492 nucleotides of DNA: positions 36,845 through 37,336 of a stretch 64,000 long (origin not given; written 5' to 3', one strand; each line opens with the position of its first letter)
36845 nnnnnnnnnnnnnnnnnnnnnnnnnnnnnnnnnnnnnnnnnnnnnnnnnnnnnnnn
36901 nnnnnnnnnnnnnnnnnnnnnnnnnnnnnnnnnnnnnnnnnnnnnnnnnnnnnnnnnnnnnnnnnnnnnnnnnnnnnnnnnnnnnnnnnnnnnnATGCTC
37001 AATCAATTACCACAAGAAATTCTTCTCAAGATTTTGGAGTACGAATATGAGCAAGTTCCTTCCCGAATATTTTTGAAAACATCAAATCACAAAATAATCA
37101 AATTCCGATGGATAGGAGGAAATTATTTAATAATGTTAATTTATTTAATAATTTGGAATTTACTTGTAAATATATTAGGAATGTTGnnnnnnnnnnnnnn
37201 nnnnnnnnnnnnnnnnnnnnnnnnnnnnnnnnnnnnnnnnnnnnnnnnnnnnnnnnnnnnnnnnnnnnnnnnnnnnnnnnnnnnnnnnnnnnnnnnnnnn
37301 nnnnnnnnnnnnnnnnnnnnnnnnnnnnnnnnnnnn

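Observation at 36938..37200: Possible F-box–Ras-like GTPase fusion whose F-box is split across two reading frames, with a 23-bp tandem duplication over the start codon region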

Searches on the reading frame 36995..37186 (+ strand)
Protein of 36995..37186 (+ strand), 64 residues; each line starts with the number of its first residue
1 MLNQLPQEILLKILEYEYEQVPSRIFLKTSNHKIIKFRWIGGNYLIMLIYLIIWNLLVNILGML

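Call 41: search_protein_families(library=pfam, proteins=[window:36995-37186:+], max_evalue=10)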
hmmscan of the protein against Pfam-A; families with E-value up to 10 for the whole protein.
seq(64 aa): 1 family
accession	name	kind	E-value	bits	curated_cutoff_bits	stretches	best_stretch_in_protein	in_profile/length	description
PF12937.12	F-box-like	-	0.02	15.1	24.3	1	2-16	1-15/47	F-box-like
